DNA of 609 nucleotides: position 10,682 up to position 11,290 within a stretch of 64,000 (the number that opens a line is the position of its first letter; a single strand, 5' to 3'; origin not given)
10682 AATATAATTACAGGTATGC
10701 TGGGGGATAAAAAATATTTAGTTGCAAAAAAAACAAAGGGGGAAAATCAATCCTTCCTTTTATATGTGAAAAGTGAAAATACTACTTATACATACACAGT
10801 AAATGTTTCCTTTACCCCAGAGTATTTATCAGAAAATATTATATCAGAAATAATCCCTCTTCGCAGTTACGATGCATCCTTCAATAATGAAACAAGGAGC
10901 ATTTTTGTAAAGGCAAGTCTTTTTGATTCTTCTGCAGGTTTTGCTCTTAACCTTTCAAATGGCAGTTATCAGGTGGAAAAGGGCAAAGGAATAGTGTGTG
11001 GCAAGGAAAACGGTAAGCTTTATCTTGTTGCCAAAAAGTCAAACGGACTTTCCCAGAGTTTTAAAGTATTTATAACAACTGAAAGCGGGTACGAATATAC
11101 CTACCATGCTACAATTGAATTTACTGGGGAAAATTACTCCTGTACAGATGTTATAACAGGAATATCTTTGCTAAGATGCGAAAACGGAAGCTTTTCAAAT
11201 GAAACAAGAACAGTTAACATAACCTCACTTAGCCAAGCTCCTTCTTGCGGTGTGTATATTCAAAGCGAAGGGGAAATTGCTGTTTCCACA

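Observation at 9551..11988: Secreted cohesin-domain / Flg_new / triple-repeat protein with a downstream membrane-anchored partner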

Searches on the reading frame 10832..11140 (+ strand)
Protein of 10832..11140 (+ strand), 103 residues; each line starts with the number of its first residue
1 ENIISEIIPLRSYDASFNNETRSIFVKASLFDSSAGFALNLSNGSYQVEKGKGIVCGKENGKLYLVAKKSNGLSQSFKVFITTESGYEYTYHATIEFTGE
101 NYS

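Call 18: predict_structure(alignment_id=A2)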
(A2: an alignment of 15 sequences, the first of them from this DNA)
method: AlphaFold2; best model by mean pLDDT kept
length: 103 residues; sequences in the alignment: 15
mean_pLDDT: 92.8   pTM: 0.83
mean pLDDT of the five models: 92.8, 91.7, 91.6, 89.3, 89.0
residues with pLDDT >= 90: 86; 70-90: 12; 50-70: 4; < 50: 1
segments of 3 or more residues with pLDDT < 50: none
pLDDT, mean of each block of 10 residues (from residue 1): 92 96 97 96 91 91 95 97 94 93 51
secondary structure, 60 per line:
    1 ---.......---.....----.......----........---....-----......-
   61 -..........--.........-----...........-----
elements in order: E4-10 E14-18 E23-29 E34-41 E45-48 E54-59 E62-68 E74-82 E88-98

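Call 20: search_protein_representatives(alignment_id=A2)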
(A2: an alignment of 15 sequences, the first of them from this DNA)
Query: 15 sequences, 106 profile positions. Proteins with E-value up to 0.001 (for the whole library): 47; up to 1e-10: 20; up to 1e-30: 8. The best 47 are listed.
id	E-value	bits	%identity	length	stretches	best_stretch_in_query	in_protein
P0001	4.0e-101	348.4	-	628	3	1-105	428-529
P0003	5.7e-76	267.6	-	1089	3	1-106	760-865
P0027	4.0e-57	207.0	-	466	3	4-100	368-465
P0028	1.5e-53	195.5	-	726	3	3-100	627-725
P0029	6.9e-51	186.9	-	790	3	5-100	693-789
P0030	1.2e-44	166.9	-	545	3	4-104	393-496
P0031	8.0e-37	141.7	-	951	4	6-101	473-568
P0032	6.8e-32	125.9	-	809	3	4-104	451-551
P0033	1.0e-29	118.8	-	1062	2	6-104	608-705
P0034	2.4e-26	108.0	-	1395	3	5-104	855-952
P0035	1.6e-25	105.4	-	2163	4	4-104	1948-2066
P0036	6.1e-25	103.5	-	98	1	6-100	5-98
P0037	4.3e-18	81.5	-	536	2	4-101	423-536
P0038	5.7e-17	77.9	-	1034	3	9-101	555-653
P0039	1.2e-15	73.7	-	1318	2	4-101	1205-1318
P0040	2.9e-15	72.4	-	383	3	5-103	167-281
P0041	2.2e-13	66.3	-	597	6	60-97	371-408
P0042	9.7e-13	64.3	-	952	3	23-103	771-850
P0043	6.0e-12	61.7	-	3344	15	21-96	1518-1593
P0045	3.0e-09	53.1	-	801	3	4-101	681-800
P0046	6.2e-09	52.0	-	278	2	11-104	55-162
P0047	1.3e-07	47.8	-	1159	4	3-86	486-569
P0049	2.0e-07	47.2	-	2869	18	23-90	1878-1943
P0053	1.1e-06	44.8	-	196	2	36-104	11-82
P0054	2.1e-06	43.9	-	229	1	11-102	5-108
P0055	1.5e-05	41.1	-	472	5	27-99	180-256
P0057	8.6e-05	38.7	-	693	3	52-99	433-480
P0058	1.1e-04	38.4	-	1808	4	59-89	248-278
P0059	1.3e-04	38.2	-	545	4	31-101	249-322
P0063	2.8e-04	37.1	-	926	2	14-102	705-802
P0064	3.1e-04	36.9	-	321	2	14-101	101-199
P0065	3.2e-04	36.9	-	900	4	46-100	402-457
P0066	3.4e-04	36.8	-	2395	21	20-86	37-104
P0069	4.7e-04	36.4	-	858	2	16-102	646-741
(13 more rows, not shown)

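Call 21: search_protein_families(library=pfam, proteins=[P0027, P0028, P0029, P0030, P0031, P0032, P0033, P0034, P0035, P0037], max_evalue=0.01)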
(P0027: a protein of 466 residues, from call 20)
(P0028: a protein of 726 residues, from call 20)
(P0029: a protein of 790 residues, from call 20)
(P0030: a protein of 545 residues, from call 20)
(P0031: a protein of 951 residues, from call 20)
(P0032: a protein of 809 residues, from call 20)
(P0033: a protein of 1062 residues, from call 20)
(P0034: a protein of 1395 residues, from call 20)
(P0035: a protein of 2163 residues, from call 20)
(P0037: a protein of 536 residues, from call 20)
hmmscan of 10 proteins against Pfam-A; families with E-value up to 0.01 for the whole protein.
P0027 (466 aa): 1 family
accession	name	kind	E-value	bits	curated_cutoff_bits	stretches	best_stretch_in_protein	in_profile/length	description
PF18998.6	Flg_new_2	-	5.2e-18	65.2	23.6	2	1-61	12-71/73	Divergent InlB B-repeat domain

P0028 (726 aa): 2 families
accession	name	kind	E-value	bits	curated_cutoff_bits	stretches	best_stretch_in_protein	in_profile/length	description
PF18998.6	Flg_new_2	-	6.7e-21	74.5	23.6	2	265-331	8-72/73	Divergent InlB B-repeat domain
PF09479.16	Flg_new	-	0.0013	19.2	27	1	263-327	4-65/65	Listeria-Bacteroides repeat domain (List_Bact_rpt)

P0029 (790 aa): 2 families
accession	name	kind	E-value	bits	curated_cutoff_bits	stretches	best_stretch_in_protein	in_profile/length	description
PF01841.26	Transglut_core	-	9.1e-08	32.8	23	1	37-120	9-107/108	Transglutaminase-like superfamily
PF13620.12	CarboxypepD_reg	-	3.5e-07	30.9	32.3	1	334-386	28-81/82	Carboxypeptidase regulatory-like domain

P0030 (545 aa): 0 families

P0031 (951 aa): 3 families
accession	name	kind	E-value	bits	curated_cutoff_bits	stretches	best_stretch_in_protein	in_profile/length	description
PF00082.27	Peptidase_S8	-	1.7e-45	156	21.8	1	217-442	1-273/288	Subtilase family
PF07833.16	Cu_amine_oxidN1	-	0.003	17.9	24.2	0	53-91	53-91/108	Copper amine oxidase N-terminal domain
PF01477.28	PLAT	-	0.006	17.7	23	0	525-579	11-67/117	PLAT/LH2 domain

P0032 (809 aa): 4 families
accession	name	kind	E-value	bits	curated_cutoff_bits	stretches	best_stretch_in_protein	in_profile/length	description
PF08308.17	PEGA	-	3.4e-06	27.3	20.8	0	310-378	3-70/71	PEGA domain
PF13620.12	CarboxypepD_reg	-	6.8e-05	23.6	32.3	0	332-365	36-70/82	Carboxypeptidase regulatory-like domain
PF01841.26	Transglut_core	-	0.00027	21.6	23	1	26-110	7-107/108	Transglutaminase-like superfamily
PF14686.12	fn3_3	-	0.00056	20.1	24.4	0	332-366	33-69/75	Polysaccharide lyase family 4, domain II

P0033 (1062 aa): 5 families
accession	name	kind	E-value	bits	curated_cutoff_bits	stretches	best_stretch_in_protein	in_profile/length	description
PF08308.17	PEGA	-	7.6e-10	39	20.8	1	529-592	3-63/71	PEGA domain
PF25641.1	Head_fiber_dimeric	-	5.9e-08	32.9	30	2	533-582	7-50/61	Head fiber dimeric protein-like domain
PF13620.12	CarboxypepD_reg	-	1.3e-07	32.3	32.3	0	406-449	36-81/82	Carboxypeptidase regulatory-like domain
PF23560.1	GBD_Hemicentin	-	0.0027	18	27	0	986-1014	21-49/100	Hemicentin galactose-binding domain-like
PF17802.7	SpaA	-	0.0061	17.1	23.1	0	374-448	8-84/91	Prealbumin-like fold domain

P0034 (1395 aa): 4 families
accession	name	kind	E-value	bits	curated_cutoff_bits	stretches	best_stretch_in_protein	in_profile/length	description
PF13306.12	LRR_5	-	2.6e-182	596.7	27.7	6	574-703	1-127/127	BspA type Leucine rich repeat region (6 copies)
PF13855.12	LRR_8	-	1.5e-29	101.9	27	2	264-309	13-59/61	Leucine rich repeat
PF12799.13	LRR_4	-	8.5e-11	42.2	27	0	700-730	1-30/44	Leucine Rich repeats (2 copies)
PF23952.1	LRR_EndoS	-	1e-07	32.6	27.9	0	285-351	45-112/116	Endo-beta-N-acetylglucosaminidase EndoS LRR domain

P0035 (2163 aa): 2 families
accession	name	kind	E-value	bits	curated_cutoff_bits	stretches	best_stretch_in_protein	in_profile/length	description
PF18998.6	Flg_new_2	-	8.6e-06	26.1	23.6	0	1578-1635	2-54/73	Divergent InlB B-repeat domain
PF09479.16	Flg_new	-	0.00052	20.5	27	0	1577-1635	1-54/65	Listeria-Bacteroides repeat domain (List_Bact_rpt)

P0037 (536 aa): 3 families
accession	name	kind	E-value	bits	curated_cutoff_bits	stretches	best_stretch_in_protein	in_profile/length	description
PF13306.12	LRR_5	-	8.4e-34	116.6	27.7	1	71-175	11-113/127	BspA type Leucine rich repeat region (6 copies)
PF02368.24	Big_2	-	2e-13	50.5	22.8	1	202-278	2-79/79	Bacterial Ig-like domain (group 2)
PF21461.3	HL_N-beta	-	0.00069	19.8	27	1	234-271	12-48/57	Hyaluronate lyase, N-terminal beta-sheet domain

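Call 25: search_protein_families(library=pfam, alignment_id=A2, max_evalue=10)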
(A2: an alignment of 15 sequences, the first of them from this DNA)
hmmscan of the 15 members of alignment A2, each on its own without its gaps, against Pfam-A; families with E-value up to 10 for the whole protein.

A. member 1, seq(103 aa): 1 family
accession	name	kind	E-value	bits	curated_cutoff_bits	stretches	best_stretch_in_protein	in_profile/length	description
PF06586.17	TraK_N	-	0.0072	17.1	24.8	1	51-96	36-82/100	TraK N-terminal domain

B. families by the number of members that match (of 15 scanned): 8 families
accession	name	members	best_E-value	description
PF06586.17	TraK_N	2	0.0072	TraK N-terminal domain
PF12733.13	Cadherin-like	1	0.017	Cadherin-like beta sandwich domain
PF21253.3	Mann_GBD_bact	1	0.035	Mannanase, galactose-binding domain-like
PF08169.17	RBB1NT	1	0.11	RBB1NT (NUC162) domain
PF08512.18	Rttp106-like_middle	1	0.14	Histone chaperone Rttp106-like, middle domain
PF25829.1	DUF7953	1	0.16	Domain of unknown function (DUF7953)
PF02756.19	GYR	1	0.49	GYR motif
PF17228.7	SGP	1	1.2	Sulphur globule protein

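Call 27: search_protein_families(library=pfam, proteins=[P0041, P0043, P0049, P0066, P0055], max_evalue=0.001)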
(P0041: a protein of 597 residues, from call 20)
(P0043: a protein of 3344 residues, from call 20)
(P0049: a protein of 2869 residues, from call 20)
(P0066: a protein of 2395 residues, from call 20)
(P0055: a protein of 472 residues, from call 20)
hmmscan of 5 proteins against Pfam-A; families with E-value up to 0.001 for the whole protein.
P0041 (597 aa): 0 families

P0043 (3344 aa): 5 families
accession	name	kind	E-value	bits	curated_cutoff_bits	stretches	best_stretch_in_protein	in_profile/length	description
PF19077.6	Big_13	-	3.9e-42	143.3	27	0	1656-1730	22-94/102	Bacterial Ig-like domain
PF25262.1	DUF7862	-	1.6e-33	115.1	27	0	1875-1891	29-45/85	Domain of unknown function (DUF7862)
PF11518.13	DUF3221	-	3.4e-13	50.2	26.4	0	1865-1887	45-67/82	Protein of unknown function (DUF3221)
PF22479.2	Pam3_gp18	-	2.5e-11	44.4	24.2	0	2270-2312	12-56/101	Cyanophage baseplate Pam3 plug gp18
PF17936.7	Big_6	-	6.3e-05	23.6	27.6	0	676-743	17-80/83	Bacterial Ig domain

P0049 (2869 aa): 8 families
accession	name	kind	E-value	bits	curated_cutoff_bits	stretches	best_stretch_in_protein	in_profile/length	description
PF00041.27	fn3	-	1.2e-164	535.4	25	22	836-908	1-79/84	Fibronectin type III domain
PF16656.11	Pur_ac_phosph_N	-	1.6e-36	125.1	30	1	2131-2189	29-88/93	Purple acid Phosphatase, N-terminal domain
PF11008.14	DUF2846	-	2.4e-31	108.1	34.3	0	1017-1052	18-53/92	Protein of unknown function (DUF2846)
PF25788.1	Ig_Rha78A_N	-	1.7e-25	89.8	27.4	0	2077-2111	63-98/105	Rha78A-like, N-terminal immunoglobulin domain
PF25059.1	FN3_DSCAM-DSCAML_C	-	8.6e-24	84.1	39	0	1357-1386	44-73/89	DSCAM/DSCAML C-terminal Fn3-like domain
PF05342.19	Peptidase_M26_N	-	7e-21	75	27.7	2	439-541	147-250/250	M26 IgA1-specific Metallo-endopeptidase N-terminal region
PF25077.1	DUF7800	-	1.9e-11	44.4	27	0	2161-2180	55-74/89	Domain of unknown function (DUF7800)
PF00404.24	Dockerin_1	-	1.2e-07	32.2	22.9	1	2815-2867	2-56/57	Dockerin type I domain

P0066 (2395 aa): 7 families
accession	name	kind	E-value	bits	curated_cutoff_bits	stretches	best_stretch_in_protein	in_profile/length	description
PF16041.10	APD1-4_M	-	5.1e-34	117.2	25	0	1949-1996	5-49/108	E3 ubiquitin-protein ligase APD1-4, middle domain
PF19081.6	Ig_7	-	6e-25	87.8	27.3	0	1785-1832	35-80/84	Ig-like domain CHU_C associated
PF13895.12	Ig_2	-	4.2e-18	65.8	27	0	109-175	9-78/79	Immunoglobulin domain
PF14289.11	DUF4369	-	1.3e-15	58.2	25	0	729-796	13-80/91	Domain of unknown function (DUF4369)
PF08931.15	Caudo_bapla_RBP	-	4.3e-10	40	26.7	0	546-583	56-93/101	Lactophage receptor-binding protein C-terminal head domain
PF18962.6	Por_Secre_tail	-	5.1e-06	27.1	27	1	2315-2392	2-74/75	Secretion system C-terminal sorting domain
PF04151.21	PPC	-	7.1e-05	24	25.9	0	116-161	25-69/70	Bacterial pre-peptidase C-terminal domain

P0055 (472 aa): 5 families
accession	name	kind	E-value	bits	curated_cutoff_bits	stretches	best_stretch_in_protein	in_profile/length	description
PF12733.13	Cadherin-like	-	1.4e-58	195.7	24.2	5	286-357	5-89/89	Cadherin-like beta sandwich domain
PF19755.4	DUF6242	-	8.9e-11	42.5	29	0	235-262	98-125/217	Domain of unknown function (DUF6242)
PF16410.10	DUF5018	-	2.6e-07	30.3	38.2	0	39-64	195-220/352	Domain of unknown function (DUF5018)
PF13754.12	Big_3_4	-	0.00026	21.3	27.3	0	215-254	19-54/106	Domain of unknown function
PF24315.1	DUF7489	-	0.00062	20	27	0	130-150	18-38/65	Domain of unknown function (DUF7489)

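Call 30: fold_search(model_id=the predicted structure, library=pdb)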
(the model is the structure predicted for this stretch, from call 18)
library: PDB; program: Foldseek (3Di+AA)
matches with E <= 10: 1639; with E <= 0.001: 0
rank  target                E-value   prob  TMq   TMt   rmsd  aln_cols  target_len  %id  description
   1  7tni_A                2.0e-03  1.00  0.48  0.45   7.3       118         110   13  Structure of EC12 Y1392W variant of BT-R1 from Manduca sexta, a Cry1A toxin binding domain (released 2022-05-04)
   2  7tni_C                2.7e-03  1.00  0.50  0.48   4.4       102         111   14  Structure of EC12 Y1392W variant of BT-R1 from Manduca sexta, a Cry1A toxin binding domain (released 2022-05-04)
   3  5erd_A                2.7e-03  1.00  0.53  0.13   6.3       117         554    9  Crystal structure of human Desmoglein-2 ectodomain (released 2016-06-22)
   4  6s5w_A                2.7e-03  1.00  0.43  0.42   7.7       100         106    9  Structure of Rib domain 'Rib Long' from Lactobacillus acidophilus (released 2019-12-11)
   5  5j5j_A                4.2e-03  1.00  0.56  0.13   5.8       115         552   10  Crystal structure of a chimera of human Desmocollin-2 EC1 and human Desmoglein-2 EC2-EC5 (released 2016-06-22)
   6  4jrl                  6.4e-03  1.00  0.61  0.20   3.7        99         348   15  Crystal structure of a putative glycoside hydrolase (BACOVA_00087) from Bacteroides ovatus ATCC 8483 at 2.10 A resolutio (released 2013-04-24)
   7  8uid_A                6.4e-03  1.00  0.43  0.08   3.6        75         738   11  Archaeal highly thermostable GH35 family beta-galactosidase from Desulfurococcus amyloliticus (released 2024-10-16)
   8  6sdb_E                6.8e-03  0.99  0.41  0.25   6.9       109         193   13  Chimeric titin Z1Z2 functionalized with a KLER exogenous peptide from decorin (released 2019-09-18)
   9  4het_A                7.2e-03  1.00  0.62  0.21   3.8        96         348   16  Crystal structure of a putative glycoside hydrolase (BT3745) from Bacteroides thetaiotaomicron VPI-5482 at 2.10 A reso (released 2012-10-24)
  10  5iry_A                7.2e-03  1.00  0.53  0.13   6.0       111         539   12  Crystal structure of human Desmocollin-1 ectodomain (released 2016-06-22)
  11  4zmx_A                8.0e-03  1.00  0.47  0.28   9.3       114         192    9  Crystal structure of human P-cadherin (int-X-dimer) (released 2016-09-07)
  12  8s80_F                8.4e-03  0.96  0.39  0.24   7.9       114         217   12  Domains 4 and 5 of Sap S-layer protein from Bacillus anthracis (released 2024-11-20)
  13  4zmy                  8.9e-03  1.00  0.46  0.25   9.4       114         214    9  Crystal structure of human P-cadherin (monomer 1) (released 2016-09-07)
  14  7ahs_B                8.9e-03  0.99  0.45  0.20   6.2       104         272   12  titin-N2A Ig81-Ig83 (released 2021-03-24)
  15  4zmw_A                9.4e-03  1.00  0.47  0.26   9.6       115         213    9  Crystal structure of human P-cadherin (enc-X-dimer) (released 2016-09-07)
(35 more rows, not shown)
